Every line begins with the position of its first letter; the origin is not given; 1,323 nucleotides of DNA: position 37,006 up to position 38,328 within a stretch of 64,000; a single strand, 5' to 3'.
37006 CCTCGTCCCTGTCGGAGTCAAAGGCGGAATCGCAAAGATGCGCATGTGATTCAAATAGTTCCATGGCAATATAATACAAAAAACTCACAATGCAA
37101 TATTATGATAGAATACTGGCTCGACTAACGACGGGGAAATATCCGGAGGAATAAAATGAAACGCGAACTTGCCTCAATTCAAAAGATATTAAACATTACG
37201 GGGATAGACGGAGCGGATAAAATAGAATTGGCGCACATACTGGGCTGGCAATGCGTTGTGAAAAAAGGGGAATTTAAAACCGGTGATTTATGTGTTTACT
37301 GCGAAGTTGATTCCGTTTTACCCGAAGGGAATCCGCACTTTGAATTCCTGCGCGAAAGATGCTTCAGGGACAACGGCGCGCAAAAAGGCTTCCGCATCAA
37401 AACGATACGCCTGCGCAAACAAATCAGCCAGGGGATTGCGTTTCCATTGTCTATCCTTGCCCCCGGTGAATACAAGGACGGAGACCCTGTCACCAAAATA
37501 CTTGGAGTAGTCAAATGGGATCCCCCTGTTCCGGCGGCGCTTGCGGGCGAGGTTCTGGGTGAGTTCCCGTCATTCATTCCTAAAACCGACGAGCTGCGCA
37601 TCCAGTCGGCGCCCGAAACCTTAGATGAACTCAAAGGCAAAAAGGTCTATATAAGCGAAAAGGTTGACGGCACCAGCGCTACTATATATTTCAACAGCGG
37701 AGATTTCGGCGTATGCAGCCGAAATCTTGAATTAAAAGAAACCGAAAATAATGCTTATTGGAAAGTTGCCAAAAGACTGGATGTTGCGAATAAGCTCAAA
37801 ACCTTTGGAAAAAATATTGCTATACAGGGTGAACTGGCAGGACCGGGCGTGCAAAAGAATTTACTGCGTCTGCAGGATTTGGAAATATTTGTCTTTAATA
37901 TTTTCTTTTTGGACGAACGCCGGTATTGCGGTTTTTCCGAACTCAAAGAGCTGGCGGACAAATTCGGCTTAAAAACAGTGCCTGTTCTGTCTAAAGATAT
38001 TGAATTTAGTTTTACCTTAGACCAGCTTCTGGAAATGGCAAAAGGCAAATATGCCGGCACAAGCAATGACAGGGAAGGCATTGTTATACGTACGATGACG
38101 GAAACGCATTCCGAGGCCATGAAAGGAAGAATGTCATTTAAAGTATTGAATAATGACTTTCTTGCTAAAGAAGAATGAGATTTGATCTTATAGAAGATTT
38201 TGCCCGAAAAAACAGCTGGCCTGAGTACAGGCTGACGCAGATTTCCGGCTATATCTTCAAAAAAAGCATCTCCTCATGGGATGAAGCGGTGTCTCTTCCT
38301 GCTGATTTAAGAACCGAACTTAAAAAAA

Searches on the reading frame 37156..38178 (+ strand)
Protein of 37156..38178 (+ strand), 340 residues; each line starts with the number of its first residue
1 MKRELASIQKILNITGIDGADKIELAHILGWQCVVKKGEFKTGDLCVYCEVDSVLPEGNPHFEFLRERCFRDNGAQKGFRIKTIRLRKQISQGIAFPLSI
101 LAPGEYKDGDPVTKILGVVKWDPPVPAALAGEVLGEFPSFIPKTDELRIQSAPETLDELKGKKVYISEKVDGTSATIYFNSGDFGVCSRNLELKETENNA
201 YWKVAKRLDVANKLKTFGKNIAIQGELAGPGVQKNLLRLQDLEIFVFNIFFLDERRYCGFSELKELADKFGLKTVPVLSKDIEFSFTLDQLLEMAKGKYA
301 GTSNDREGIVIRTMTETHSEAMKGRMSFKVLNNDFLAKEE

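Call 3: search_protein_families(library=pfam, proteins=[window:37156-38178:+], max_evalue=0.01)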
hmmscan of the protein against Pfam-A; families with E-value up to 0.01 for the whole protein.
window:37156-38178:+ (340 aa): 4 families
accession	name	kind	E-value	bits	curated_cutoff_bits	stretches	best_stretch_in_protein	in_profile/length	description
PF21189.3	PHA02142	-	8.5e-38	129.1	27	1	5-98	1-92/92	PHA02142 OB-fold domain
PF09414.15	RNA_ligase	-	1.6e-29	103.7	27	1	163-330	2-170/171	RNA ligase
PF01068.26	DNA_ligase_A_M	-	2.9e-05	24.3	26.2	1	150-227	8-80/204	ATP dependent DNA ligase domain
PF09511.15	RNA_lig_T4_1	-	0.00015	22.1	28.3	1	154-317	36-211/227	RNA ligase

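Call 4: search_protein_families(library=ncbifam, proteins=[window:37156-38178:+], max_evalue=0.01)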
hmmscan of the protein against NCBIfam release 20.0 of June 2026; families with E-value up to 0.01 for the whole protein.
window:37156-38178:+ (340 aa): 3 families
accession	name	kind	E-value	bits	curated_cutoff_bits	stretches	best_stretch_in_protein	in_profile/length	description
TIGR02306.1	RNA_lig_DRB0094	equivalog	5.3e-69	232.7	151.15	1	4-338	1-341/341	RNA ligase (ATP)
TIGR01209.1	TIGR01209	hypoth_equivalog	2.7e-05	23.1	136.9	1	161-316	78-228/375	RNA ligase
TIGR02307.1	RNA_lig_RNL2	equivalog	3.4e-05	23.5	197.15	1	215-336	90-221/326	RNA ligase, Rnl2 family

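Call 5: find_homologous_proteins(query=window:37156-38178:+)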
Query window:37156-38178:+ (340 aa): 7292 proteins with E <= 0.001 among 8000 candidates; the best 120 are listed.
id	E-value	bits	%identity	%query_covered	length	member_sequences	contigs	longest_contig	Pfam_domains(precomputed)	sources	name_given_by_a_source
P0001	9.2e-226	766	100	100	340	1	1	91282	PF09414.16,PF21189.4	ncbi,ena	-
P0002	2.0e-114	400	57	100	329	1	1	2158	PF09414.16,PF21189.4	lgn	-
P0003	1.6e-111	391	56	100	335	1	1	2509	PF09414.16,PF21189.4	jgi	jgi:RNA ligase (TIGR02306 family)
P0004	2.3e-111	390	53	100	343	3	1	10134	PF09414.16,PF21189.4,PF01068.27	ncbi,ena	-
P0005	4.2e-111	389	54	100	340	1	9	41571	PF09414.16,PF21189.4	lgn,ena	-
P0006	1.3e-110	388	54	100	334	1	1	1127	PF09414.16,PF21189.4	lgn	-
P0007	1.4e-109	384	52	99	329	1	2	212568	PF09414.16,PF21189.4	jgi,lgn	jgi:RNA ligase (TIGR02306 family)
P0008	1.6e-109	384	54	99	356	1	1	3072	PF09414.16,PF21189.4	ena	-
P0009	1.6e-109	384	56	100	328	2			PF09414.16,PF21189.4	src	-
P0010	2.4e-109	384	54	100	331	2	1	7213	PF09414.16,PF21189.4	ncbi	-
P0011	1.7e-108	381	53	99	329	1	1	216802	PF09414.16,PF21189.4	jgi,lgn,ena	-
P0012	2.4e-108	380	55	99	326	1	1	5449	PF09414.16,PF21189.4,PF01068.27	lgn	-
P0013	3.5e-108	380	54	100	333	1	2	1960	PF09414.16,PF21189.4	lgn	-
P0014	1.2e-107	378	52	99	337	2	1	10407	PF09414.16,PF21189.4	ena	-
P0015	1.5e-107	378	54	98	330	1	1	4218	PF09414.16,PF21189.4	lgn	-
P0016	1.6e-107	378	55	99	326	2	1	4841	PF09414.16,PF21189.4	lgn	-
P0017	1.7e-107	378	53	98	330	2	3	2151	PF09414.16,PF21189.4,PF01068.27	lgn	-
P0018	2.1e-107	377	55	100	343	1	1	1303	PF09414.16,PF21189.4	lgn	-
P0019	3.2e-107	377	52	100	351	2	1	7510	PF09414.16,PF21189.4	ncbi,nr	ncbi:MAG: RNA ligase (ATP) [Candidatus Firestonebacteria bacterium]|nr:RNA ligase (ATP) [Candidatus 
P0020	7.7e-107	375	53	100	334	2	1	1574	PF09414.16,PF21189.4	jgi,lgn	-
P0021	1.1e-106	375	53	99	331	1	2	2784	PF09414.16,PF21189.4,PF01068.27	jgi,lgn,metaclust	metaclust:\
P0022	2.0e-106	374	51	99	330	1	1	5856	PF09414.16,PF21189.4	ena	-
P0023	5.6e-106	373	54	99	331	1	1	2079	PF09414.16,PF21189.4,PF01068.27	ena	-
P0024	6.4e-106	372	53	99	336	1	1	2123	PF09414.16,PF21189.4,PF09511.16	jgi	-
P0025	6.9e-106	372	54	99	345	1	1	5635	PF09414.16,PF21189.4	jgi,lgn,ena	-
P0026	4.1e-105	370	52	99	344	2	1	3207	PF09414.16,PF21189.4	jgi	-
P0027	5.0e-105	370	53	99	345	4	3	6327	PF09414.16,PF21189.4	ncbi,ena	ncbi:MAG: RNA ligase (ATP) [Elusimicrobiota bacterium]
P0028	7.5e-105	369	52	99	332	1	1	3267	PF09414.16,PF21189.4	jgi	jgi:RNA ligase (TIGR02306 family)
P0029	1.1e-104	368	52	99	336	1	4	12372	PF09414.16,PF21189.4,PF09511.16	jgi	-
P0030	1.4e-104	368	52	99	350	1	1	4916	PF09414.16,PF21189.4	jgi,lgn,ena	-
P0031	2.9e-104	367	53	100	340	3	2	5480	PF09414.16,PF21189.4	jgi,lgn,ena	-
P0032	3.3e-104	367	54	100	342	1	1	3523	PF09414.16,PF21189.4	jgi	jgi:RNA ligase (TIGR02306 family)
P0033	6.2e-104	366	52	100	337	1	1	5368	PF09414.16,PF21189.4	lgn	-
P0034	1.3e-103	365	53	98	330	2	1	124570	PF09414.16,PF21189.4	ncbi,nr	ncbi:MAG: RNA ligase [Promethearchaeota archaeon]|nr:MAG: RNA ligase [Candidatus Lokiarchaeota archa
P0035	1.7e-103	364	52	100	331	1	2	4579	PF09414.16,PF21189.4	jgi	-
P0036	3.0e-103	364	50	99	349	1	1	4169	PF09414.16,PF21189.4,PF01068.27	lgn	-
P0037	3.1e-103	364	50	100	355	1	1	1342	PF09414.16,PF21189.4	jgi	-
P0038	4.5e-103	363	50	99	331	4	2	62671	PF09414.16,PF21189.4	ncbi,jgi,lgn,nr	ncbi:RNA ligase (ATP) [Candidatus Poribacteria bacterium]|nr:RNA ligase (ATP) [Candidatus Poribacter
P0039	4.5e-103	363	51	100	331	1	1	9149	PF09414.16,PF21189.4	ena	-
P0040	4.7e-103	363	49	100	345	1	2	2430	PF09414.16,PF21189.4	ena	-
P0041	5.0e-103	363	51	100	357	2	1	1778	PF09414.16,PF21189.4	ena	-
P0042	5.5e-103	363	52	99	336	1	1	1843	PF09414.16,PF21189.4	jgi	-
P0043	7.9e-103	362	52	99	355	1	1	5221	PF09414.16,PF21189.4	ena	-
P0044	8.8e-103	362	51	100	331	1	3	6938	PF09414.16,PF21189.4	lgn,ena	-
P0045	1.4e-102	361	52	100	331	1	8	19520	PF09414.16,PF21189.4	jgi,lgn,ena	-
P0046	2.1e-102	361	52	99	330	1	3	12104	PF01331.26,PF09414.16,PF21189.4,PF09511.16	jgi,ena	jgi:RNA ligase (TIGR02306 family)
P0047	3.1e-102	360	50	99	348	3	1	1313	PF09414.16,PF21189.4,PF09511.16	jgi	jgi:RNA ligase (TIGR02306 family)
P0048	3.7e-102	360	52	99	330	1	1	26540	PF09414.16,PF21189.4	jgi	jgi:RNA ligase (TIGR02306 family)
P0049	4.0e-102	360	50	99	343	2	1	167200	PF09414.16,PF21189.4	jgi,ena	-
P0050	4.2e-102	360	53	99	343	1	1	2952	PF09414.16,PF21189.4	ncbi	-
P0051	5.4e-102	360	51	100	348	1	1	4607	PF09414.16,PF21189.4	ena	-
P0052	1.0e-101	359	50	99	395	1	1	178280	PF09414.16,PF21189.4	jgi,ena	-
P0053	1.5e-101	358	49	99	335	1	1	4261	PF09414.16,PF21189.4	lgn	-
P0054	2.2e-101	358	52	97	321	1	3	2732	PF09414.16,PF21189.4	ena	-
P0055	2.6e-101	357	51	99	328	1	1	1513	PF09414.16,PF21189.4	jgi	-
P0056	2.6e-101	357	50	99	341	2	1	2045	PF09414.16,PF21189.4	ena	-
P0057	3.8e-101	357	52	98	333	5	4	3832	PF09414.16,PF21189.4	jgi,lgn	jgi:RNA ligase (TIGR02306 family)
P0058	4.1e-101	357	52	100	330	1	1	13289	PF09414.16,PF21189.4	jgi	jgi:RNA ligase (TIGR02306 family)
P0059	4.1e-101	357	50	99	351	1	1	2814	PF09414.16,PF21189.4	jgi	jgi:RNA ligase (TIGR02306 family)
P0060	4.9e-101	356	52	99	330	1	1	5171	PF09414.16,PF21189.4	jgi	-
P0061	7.1e-101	356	51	99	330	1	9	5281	PF09414.16,PF21189.4,PF09511.16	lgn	-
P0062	7.2e-101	356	51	99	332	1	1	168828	PF09414.16,PF21189.4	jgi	jgi:RNA ligase (TIGR02306 family)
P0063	7.7e-101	356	51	99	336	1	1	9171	PF09414.16,PF21189.4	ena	-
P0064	8.9e-101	356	50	99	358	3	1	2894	PF09414.16,PF21189.4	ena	-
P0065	9.1e-101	355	50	100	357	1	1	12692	PF09414.16,PF21189.4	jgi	jgi:RNA ligase (TIGR02306 family)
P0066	9.4e-101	355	52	100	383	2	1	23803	PF09414.16,PF21189.4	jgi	-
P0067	9.7e-101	355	52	99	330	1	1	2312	PF09414.16,PF21189.4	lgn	-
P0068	1.2e-100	355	52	100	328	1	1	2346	PF09414.16,PF21189.4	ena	-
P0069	2.1e-100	354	51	99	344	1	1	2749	PF09414.16,PF21189.4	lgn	-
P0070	3.1e-100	354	52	100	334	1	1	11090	PF09414.16,PF21189.4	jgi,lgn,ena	-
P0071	3.2e-100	354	50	99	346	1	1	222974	PF09414.16,PF21189.4,PF01068.27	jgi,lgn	jgi:RNA ligase (TIGR02306 family)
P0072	3.3e-100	354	52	99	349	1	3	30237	PF09414.16,PF21189.4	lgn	-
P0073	4.8e-100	353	49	99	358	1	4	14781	PF09414.16,PF21189.4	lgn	-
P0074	5.3e-100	353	50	99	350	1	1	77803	PF09414.16,PF21189.4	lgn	-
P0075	5.7e-100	353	51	100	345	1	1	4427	PF09414.16,PF21189.4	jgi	jgi:RNA ligase (TIGR02306 family)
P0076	6.2e-100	353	50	99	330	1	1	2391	PF09414.16,PF21189.4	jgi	-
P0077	7.6e-100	352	49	100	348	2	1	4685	PF09414.16,PF21189.4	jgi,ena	-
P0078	9.7e-100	352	49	100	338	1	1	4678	PF09414.16,PF21189.4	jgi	jgi:RNA ligase (TIGR02306 family)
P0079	1.1e-99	352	52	100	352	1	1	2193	PF09414.16,PF21189.4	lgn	-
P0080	1.2e-99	352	51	99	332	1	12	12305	PF09414.16,PF21189.4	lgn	-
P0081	1.3e-99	352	50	99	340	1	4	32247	PF09414.16,PF21189.4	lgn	-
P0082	1.4e-99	352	50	99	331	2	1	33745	PF09414.16,PF21189.4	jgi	jgi:RNA ligase (TIGR02306 family)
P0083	1.6e-99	351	51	99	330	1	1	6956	PF09414.16,PF21189.4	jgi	-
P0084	2.7e-99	351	50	100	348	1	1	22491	PF09414.16,PF21189.4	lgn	-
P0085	3.6e-99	350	50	100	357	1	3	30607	PF09414.16,PF21189.4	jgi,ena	-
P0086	3.7e-99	350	49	99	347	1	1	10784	PF09414.16,PF21189.4,PF09511.16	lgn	-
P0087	5.2e-99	350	52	100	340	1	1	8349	PF09414.16,PF21189.4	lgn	-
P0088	6.3e-99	349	49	100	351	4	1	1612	PF09414.16,PF21189.4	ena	-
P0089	6.9e-99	349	53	99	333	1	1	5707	PF09414.16,PF21189.4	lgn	-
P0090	8.4e-99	349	49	99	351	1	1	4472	PF09414.16,PF21189.4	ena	-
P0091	9.3e-99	349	50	99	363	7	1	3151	PF09414.16,PF21189.4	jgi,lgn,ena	jgi:RNA ligase (TIGR02306 family)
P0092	1.0e-98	349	50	99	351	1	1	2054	PF09414.16,PF21189.4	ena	-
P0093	1.1e-98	349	51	99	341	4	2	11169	PF09414.16,PF21189.4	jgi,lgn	jgi:RNA ligase (TIGR02306 family)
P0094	1.2e-98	349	51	99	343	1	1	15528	PF09414.16,PF21189.4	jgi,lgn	jgi:RNA ligase (TIGR02306 family)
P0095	1.2e-98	348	51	99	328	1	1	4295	PF09414.16,PF21189.4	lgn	-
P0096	1.2e-98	348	51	99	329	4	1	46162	PF09414.16,PF21189.4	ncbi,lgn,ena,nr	ncbi:MAG: RNA ligase (ATP) [Cytophagales bacterium]|nr:RNA ligase (ATP) [Cytophagales bacterium]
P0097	1.2e-98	348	50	100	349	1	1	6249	PF09414.16,PF21189.4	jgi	jgi:RNA ligase (TIGR02306 family)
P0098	1.8e-98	348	51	99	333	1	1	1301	PF09414.16,PF21189.4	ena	-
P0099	2.1e-98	348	49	100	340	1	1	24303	PF09414.16,PF21189.4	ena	-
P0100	2.4e-98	348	52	99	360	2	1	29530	PF09414.16,PF21189.4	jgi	-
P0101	2.5e-98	347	51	99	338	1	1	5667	PF09414.16,PF21189.4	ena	-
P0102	2.6e-98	347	48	99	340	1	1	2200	PF09414.16,PF21189.4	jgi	jgi:RNA ligase (TIGR02306 family)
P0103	3.2e-98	347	46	100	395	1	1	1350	PF09414.16,PF21189.4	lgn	-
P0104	3.4e-98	347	53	99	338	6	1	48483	PF09414.16,PF21189.4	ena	-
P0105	3.7e-98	347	51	100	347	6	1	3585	PF09414.16,PF21189.4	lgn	-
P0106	3.7e-98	347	51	99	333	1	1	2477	PF09414.16,PF21189.4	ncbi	-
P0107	3.9e-98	347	49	100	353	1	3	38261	PF09414.16,PF21189.4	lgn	-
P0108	4.0e-98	347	48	99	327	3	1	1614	PF09414.16,PF21189.4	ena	-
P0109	4.2e-98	347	52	99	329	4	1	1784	PF09414.16,PF21189.4,PF01068.27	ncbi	-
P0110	4.5e-98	347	50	99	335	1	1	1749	PF09414.16,PF21189.4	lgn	-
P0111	4.6e-98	347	50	99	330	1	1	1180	PF09414.16,PF21189.4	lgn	-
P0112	5.2e-98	346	53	99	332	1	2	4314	PF09414.16,PF21189.4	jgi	jgi:RNA ligase (TIGR02306 family)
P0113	5.9e-98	346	51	99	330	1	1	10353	PF09414.16,PF21189.4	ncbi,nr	ncbi:MAG: RNA ligase (ATP) [Candidatus Lokiarchaeota archaeon]|nr:RNA ligase (ATP) [Candidatus Lokia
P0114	7.8e-98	346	51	99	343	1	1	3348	PF09414.16,PF21189.4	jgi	jgi:RNA ligase (TIGR02306 family)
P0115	8.3e-98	346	51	99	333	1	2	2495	PF09414.16,PF21189.4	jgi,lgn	-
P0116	8.4e-98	346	50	99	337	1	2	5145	PF09414.16,PF21189.4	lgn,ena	-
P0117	9.0e-98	346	49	100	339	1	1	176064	PF09414.16,PF21189.4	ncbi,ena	-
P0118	1.1e-97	345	52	99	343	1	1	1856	PF09414.16,PF21189.4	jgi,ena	-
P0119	1.2e-97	345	52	100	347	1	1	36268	PF09414.16,PF21189.4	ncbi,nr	ncbi:RNA ligase (ATP) [Candidatus Saganbacteria bacterium]|nr:RNA ligase (ATP) [Candidatus Saganbact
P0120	1.3e-97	345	50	100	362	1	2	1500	PF09414.16,PF21189.4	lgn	-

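Call 6: find_encoding_contigs(protein=window:37156-38178:+, flank=10000, max_places=6)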
Protein window:37156-38178:+ (340 aa): 1 contig read that carries it; 1 place shown.
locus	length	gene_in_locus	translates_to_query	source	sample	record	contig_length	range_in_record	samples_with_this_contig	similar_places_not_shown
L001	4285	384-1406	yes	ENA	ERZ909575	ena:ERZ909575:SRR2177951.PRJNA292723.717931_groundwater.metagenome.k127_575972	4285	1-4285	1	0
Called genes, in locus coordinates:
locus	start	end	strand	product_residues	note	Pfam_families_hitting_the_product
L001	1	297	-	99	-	?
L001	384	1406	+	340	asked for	PF21189:PHA02142, PF09414:RNA_ligase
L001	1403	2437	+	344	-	PF04055:Radical_SAM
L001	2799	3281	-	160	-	-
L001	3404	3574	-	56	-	-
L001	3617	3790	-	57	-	-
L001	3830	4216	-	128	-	PF15919:HicB_lk_antitox (weak), PF05534:HicB (weak)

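Call 13: search_solved_structures(query=window:37156-38178:+, show_alignments=2)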
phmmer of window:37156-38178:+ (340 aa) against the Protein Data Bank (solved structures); distinct sequences matched with E-value up to 0.001: 9.
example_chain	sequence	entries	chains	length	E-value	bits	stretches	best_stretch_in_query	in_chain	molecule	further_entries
5cot_A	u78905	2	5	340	6.9e-76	258.8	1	3-338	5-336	Naegleria gruberi RNA ligase | RNA ligase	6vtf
6vt3_A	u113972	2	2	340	3.3e-75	256.6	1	3-338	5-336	RNA Ligase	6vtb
6vt8_A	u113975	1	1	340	4.6e-75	256.1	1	3-338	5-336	RNA Ligase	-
5cou_A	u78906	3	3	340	4.7e-75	256.1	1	3-338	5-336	Naegleria gruberi RNA ligase | RNA ligase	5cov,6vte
6vt0_A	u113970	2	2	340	4.7e-75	256.1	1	3-338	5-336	RNA Ligase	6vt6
6vt9_A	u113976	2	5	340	4.7e-75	256.1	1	3-338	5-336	RNA ligase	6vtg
6vt4_A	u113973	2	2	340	4.7e-75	256.1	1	3-338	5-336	RNA Ligase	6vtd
6vt1_A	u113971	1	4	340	8.9e-75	255.2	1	3-338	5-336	RNA Ligase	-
6vt5_A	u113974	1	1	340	1.4e-74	254.6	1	4-338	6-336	RNA Ligase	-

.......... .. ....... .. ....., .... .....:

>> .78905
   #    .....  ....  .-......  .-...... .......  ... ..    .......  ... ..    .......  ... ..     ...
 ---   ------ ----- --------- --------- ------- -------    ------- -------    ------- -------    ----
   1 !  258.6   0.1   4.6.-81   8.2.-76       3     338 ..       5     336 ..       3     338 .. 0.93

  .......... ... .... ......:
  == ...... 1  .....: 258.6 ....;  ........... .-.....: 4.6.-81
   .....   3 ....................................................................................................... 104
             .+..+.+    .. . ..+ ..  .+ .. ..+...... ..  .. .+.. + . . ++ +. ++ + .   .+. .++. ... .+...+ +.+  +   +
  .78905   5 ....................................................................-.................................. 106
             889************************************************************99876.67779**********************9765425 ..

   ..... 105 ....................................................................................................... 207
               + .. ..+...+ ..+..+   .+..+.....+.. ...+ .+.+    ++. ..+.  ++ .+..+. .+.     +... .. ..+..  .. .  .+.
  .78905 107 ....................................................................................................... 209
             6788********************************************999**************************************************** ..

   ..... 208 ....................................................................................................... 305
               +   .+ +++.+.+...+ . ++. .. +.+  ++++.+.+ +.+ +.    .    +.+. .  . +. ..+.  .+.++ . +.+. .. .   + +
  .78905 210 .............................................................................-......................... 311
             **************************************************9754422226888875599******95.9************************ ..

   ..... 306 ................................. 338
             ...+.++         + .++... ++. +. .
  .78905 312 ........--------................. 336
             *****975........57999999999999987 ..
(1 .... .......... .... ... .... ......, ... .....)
